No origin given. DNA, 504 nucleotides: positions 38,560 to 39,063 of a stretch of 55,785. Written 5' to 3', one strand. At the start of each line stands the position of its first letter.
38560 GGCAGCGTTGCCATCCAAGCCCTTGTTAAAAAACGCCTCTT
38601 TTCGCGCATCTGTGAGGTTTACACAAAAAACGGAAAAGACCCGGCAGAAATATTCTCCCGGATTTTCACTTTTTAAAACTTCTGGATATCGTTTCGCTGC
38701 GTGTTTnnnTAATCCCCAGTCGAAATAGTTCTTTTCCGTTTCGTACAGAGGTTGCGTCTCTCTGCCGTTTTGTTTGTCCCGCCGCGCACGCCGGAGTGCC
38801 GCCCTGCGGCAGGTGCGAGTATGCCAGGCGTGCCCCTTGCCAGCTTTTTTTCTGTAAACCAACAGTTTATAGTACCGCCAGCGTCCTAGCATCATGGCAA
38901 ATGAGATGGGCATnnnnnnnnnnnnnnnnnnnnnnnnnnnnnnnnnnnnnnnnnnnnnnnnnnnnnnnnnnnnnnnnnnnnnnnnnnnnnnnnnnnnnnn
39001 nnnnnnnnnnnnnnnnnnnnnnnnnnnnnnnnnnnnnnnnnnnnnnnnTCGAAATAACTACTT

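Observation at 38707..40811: SPFH protein with duplicated N-terminal domain followed by three tandem small basic ORFs, two of them paralogs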

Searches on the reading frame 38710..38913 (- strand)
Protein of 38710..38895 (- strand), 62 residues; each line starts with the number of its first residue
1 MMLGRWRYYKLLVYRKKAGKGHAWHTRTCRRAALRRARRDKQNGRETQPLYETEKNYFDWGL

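Call 37: search_protein_representatives(alignment_id=A2)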
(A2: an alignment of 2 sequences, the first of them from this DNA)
Query: 2 sequences, 68 profile positions. Proteins with E-value up to 0.001 (for the whole library): 19; up to 1e-10: 3; up to 1e-30: 1. The best 19 are listed.
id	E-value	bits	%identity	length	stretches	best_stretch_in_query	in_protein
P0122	4.3e-31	123.0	-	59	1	6-65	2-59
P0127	2.5e-20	88.5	-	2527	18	31-54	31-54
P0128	2.0e-12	63.2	-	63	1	15-65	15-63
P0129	4.2e-09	52.6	-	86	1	22-65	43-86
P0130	5.0e-09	52.3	-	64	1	17-65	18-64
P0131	1.9e-08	50.5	-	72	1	9-65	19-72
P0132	2.9e-07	46.7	-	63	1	15-65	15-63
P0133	6.4e-07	45.6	-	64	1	6-65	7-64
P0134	1.2e-06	44.7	-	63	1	24-66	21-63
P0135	1.6e-06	44.3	-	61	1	13-62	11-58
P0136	1.3e-05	41.3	-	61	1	14-65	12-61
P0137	3.5e-05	40.0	-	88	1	25-65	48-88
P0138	4.9e-05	39.6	-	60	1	22-65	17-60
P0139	6.1e-05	39.2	-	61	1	11-65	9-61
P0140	7.8e-05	38.9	-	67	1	5-65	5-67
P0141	2.0e-04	37.6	-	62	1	19-65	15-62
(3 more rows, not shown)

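Call 42: find_encoding_contigs(protein=P0130, flank=8000, max_places=6)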
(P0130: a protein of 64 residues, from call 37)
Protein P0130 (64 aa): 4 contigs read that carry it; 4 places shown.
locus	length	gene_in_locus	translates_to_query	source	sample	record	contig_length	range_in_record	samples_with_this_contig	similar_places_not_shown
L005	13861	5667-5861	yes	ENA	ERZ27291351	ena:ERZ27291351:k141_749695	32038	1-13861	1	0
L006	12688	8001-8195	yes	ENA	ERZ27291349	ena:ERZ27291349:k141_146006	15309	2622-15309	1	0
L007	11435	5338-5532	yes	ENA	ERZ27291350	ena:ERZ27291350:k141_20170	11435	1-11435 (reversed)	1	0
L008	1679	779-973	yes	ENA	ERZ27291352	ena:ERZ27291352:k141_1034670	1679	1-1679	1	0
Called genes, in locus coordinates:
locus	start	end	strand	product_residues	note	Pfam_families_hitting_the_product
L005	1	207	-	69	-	?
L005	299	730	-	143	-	PF25919:BSH_CusB (faint), PF25973:BSH_CzcB (faint), PF00364:Biotin_lipoyl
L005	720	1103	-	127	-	-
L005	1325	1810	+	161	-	PF02152:FolB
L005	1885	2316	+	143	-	PF03459:TOBE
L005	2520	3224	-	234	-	PF01863:YgjP-like, PF10263:SprT-like (weak)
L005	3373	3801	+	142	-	PF00254:FKBP_C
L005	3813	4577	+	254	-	PF00756:Esterase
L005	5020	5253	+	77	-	-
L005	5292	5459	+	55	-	-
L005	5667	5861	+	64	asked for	-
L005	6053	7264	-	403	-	PF07690:MFS_1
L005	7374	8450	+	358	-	PF01820:Dala_Dala_lig_N, PF02786:CPSase_L_D2 (weak), PF07478:Dala_Dala_lig_C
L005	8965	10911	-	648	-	PF00122:E1-E2_ATPase, PF00702:Hydrolase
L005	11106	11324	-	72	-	PF00403:HMA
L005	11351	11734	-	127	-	PF01022:HTH_5, PF13412:HTH_24 (weak)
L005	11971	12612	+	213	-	-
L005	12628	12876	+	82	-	PF01381:HTH_3, PF12844:HTH_19 (weak), PF13443:HTH_26, PF13560:HTH_31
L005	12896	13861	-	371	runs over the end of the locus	PF16403:Bact_surface_Ig-like, PF01522:Polysacc_deac_1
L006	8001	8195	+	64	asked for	-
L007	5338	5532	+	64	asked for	-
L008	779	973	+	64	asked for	-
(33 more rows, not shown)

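Call 48: find_encoding_contigs(protein=P0128, flank=6000, max_places=5)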
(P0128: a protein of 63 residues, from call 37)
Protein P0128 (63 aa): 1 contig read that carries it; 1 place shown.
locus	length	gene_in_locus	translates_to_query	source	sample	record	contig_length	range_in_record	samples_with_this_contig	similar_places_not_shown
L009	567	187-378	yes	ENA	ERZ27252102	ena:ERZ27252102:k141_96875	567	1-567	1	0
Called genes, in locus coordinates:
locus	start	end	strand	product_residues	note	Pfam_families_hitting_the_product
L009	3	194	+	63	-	?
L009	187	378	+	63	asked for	-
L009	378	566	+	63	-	?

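Call 49: find_encoding_contigs(protein=P0136, flank=6000, max_places=5)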
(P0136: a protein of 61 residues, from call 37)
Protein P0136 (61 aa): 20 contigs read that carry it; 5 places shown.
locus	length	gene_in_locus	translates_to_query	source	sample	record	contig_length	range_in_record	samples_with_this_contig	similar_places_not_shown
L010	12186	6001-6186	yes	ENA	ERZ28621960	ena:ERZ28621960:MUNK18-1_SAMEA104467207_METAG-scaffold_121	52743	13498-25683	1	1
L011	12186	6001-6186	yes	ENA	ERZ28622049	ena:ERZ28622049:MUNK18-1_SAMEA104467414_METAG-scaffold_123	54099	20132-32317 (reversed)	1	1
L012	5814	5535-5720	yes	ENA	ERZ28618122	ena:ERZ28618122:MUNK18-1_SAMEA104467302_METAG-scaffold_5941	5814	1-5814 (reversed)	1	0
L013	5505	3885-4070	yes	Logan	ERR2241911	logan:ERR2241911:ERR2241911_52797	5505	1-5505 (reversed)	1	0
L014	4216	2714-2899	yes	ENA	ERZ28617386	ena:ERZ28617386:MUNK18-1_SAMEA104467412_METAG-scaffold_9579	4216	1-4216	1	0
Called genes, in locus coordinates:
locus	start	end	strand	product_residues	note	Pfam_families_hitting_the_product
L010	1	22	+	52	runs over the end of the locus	-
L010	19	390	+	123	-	-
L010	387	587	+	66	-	-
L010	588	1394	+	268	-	PF02511:Thy1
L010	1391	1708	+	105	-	-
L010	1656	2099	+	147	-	PF05866:RusA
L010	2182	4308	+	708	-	PF08343:RNR_N, PF00317:Ribonuc_red_lgN, PF02867:Ribonuc_red_lgC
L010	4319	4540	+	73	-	-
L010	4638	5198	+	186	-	-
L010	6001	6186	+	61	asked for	-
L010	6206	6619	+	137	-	PF07972:Flavodoxin_NdrI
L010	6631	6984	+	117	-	-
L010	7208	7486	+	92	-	PF01844:HNH, PF14279:HNH_5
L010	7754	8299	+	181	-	PF09250:Prim-Pol (weak)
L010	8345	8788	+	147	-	PF25673:Terminase_7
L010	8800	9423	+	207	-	PF01844:HNH (weak), PF14279:HNH_5 (weak)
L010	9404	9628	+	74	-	-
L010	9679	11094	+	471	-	-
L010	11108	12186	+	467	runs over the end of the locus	PF05133:SPP1_portal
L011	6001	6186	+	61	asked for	-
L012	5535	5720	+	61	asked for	-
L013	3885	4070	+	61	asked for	-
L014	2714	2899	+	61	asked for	-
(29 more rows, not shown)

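Call 53: search_dna_similar(query=P0136, collection=phages, mode=protein, max_evalue=0.001, max_rows=30)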
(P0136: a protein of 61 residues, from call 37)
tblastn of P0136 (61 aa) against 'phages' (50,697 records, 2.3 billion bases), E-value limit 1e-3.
No match.

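Call 67: find_encoding_contigs(protein=P0129, flank=6000, max_places=5)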
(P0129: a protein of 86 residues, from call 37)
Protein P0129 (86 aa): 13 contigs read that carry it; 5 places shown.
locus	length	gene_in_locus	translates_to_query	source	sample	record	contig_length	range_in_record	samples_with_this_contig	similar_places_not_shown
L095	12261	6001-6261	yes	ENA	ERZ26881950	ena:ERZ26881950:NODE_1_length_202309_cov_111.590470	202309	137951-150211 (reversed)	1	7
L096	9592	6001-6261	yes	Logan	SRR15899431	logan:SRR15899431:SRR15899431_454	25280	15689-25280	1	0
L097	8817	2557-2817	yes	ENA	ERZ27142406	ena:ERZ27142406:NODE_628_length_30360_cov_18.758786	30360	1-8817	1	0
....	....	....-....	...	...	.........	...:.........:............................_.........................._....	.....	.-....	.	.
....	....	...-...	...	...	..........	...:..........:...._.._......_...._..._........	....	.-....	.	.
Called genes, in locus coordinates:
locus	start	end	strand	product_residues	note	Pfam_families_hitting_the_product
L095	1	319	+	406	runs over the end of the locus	PF01385:OrfB_IS605 (weak), PF07282:Cas12f1-like_TNB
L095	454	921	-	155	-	-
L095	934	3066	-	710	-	-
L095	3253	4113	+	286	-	PF01145:Band_7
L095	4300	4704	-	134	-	PF01797:Y1_Tnp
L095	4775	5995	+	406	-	PF01385:OrfB_IS605 (weak), PF07282:Cas12f1-like_TNB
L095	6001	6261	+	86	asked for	-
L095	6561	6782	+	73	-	-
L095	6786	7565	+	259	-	-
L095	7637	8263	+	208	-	-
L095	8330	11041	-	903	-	-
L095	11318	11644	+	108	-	-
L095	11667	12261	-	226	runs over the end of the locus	-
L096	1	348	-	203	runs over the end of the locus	-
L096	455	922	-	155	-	-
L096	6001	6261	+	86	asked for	-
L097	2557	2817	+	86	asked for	-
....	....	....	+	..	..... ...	-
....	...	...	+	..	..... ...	-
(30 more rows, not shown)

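Call 70: find_related_loci(query=A6, collection=viral_contigs, flank=5000)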
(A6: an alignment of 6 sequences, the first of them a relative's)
Query A6 (61 aa) in viral_contigs; peptide patterns used: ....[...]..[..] (x = any residue, [..] = any of these).
5 stretches matched a pattern; 3 encode a relative of the query (tblastn E <= 1e-3); 3 distinct loci.
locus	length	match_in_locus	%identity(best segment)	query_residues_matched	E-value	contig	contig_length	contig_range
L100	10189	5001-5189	56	1-61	6e-17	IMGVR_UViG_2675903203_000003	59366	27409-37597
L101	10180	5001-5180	48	1-61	3e-15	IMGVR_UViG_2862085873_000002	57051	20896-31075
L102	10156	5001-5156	60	1-53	1e-13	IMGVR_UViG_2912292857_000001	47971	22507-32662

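Call 76: find_encoding_contigs(protein=P0132, flank=6000, max_places=4)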
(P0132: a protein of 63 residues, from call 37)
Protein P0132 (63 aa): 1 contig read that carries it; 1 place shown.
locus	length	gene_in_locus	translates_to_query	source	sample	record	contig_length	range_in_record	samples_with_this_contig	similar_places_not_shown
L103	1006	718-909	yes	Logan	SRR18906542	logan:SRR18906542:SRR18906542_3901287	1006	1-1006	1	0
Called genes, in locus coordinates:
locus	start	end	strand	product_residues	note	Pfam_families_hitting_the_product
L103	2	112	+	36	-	?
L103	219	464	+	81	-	-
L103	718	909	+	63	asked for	-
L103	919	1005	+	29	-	?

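Call 77: find_encoding_contigs(protein=P0133, flank=6000, max_places=4)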
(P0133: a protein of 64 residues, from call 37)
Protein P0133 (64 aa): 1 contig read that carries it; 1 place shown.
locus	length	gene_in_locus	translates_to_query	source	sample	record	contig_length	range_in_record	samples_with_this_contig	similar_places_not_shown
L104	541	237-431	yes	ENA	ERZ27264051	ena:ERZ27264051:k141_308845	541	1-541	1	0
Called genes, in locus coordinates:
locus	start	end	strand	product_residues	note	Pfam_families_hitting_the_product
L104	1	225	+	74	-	?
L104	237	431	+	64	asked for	-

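Call 97: list_cluster_members(proteins=[P0128, P0129, P0130, P0131, P0134, P0135, P0136, P0138, P0139, P0141])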
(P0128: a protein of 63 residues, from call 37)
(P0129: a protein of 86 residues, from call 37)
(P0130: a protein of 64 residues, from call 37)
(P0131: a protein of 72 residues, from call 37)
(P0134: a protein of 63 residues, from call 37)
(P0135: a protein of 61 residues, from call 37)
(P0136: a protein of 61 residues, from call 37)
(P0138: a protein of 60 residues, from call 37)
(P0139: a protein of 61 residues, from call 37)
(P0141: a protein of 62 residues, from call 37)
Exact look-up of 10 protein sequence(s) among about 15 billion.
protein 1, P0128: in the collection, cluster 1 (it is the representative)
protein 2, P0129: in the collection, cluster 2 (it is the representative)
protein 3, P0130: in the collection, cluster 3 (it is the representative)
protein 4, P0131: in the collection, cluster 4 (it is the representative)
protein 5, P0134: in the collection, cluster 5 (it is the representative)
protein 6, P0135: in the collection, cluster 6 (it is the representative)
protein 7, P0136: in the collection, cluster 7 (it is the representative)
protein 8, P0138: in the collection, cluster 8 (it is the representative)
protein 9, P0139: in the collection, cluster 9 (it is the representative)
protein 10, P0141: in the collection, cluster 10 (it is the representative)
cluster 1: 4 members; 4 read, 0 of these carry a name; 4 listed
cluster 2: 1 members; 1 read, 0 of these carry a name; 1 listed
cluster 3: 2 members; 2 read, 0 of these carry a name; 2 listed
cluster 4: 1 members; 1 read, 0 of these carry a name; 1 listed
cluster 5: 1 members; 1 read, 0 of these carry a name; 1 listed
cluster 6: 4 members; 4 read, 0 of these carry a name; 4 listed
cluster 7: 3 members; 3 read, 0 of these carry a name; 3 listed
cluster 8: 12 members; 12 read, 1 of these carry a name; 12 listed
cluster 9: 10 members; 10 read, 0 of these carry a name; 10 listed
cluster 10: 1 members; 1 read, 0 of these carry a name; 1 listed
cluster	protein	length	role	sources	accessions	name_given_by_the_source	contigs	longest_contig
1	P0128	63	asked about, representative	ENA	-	-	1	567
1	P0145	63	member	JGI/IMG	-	-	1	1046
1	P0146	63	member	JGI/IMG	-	-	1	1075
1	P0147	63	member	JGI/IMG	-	-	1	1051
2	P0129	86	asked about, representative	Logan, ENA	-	-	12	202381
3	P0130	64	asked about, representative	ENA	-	-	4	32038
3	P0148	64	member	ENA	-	-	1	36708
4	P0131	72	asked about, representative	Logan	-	-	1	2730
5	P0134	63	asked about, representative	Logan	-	-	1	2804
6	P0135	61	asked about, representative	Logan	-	-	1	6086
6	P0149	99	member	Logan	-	-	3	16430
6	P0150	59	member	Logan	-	-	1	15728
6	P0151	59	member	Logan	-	-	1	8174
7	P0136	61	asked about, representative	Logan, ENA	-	-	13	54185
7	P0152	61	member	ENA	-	-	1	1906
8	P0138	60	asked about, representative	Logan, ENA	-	-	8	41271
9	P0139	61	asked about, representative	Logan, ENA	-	-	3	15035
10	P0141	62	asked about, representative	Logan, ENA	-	-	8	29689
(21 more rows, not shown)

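Call 98: find_encoding_contigs(protein=P0138, flank=5000, max_places=6)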
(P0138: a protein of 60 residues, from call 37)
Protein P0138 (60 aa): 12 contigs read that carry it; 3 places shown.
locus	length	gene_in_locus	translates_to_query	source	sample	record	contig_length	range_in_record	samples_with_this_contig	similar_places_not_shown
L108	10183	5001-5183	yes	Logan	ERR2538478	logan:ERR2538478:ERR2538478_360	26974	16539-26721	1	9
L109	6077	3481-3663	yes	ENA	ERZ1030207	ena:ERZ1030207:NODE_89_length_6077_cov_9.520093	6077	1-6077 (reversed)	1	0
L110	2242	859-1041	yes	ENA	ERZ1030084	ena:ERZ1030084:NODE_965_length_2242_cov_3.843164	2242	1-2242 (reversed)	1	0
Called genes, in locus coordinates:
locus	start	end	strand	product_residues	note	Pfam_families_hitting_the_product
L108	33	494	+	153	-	-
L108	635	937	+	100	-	-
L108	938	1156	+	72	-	-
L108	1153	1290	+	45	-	-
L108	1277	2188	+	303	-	PF00145:DNA_methylase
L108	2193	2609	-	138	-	-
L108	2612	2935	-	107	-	-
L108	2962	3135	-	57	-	-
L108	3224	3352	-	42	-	-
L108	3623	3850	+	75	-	-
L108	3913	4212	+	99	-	-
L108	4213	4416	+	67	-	-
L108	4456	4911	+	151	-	-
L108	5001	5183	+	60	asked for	-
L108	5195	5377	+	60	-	-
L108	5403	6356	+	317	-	PF01145:Band_7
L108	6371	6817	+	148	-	-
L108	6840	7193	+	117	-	PF25311:WDGH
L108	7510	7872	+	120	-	-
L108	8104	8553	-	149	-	PF00692:dUTPase, PF22769:DCD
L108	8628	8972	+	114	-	PF11753:DUF3310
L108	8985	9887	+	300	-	-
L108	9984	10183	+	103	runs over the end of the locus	-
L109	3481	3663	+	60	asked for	-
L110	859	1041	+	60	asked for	-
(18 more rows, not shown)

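Call 101: find_related_loci(query=L108:5403-6356:+, collection=viral_contigs, flank=4000)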
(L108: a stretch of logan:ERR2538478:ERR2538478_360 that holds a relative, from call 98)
Query L108:5403-6356:+ (317 aa) in viral_contigs; peptide patterns used: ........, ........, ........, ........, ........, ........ (x = any residue, [..] = any of these).
12 stretches matched a pattern, but none encodes a relative of the query by tblastn (E <= 1e-3).
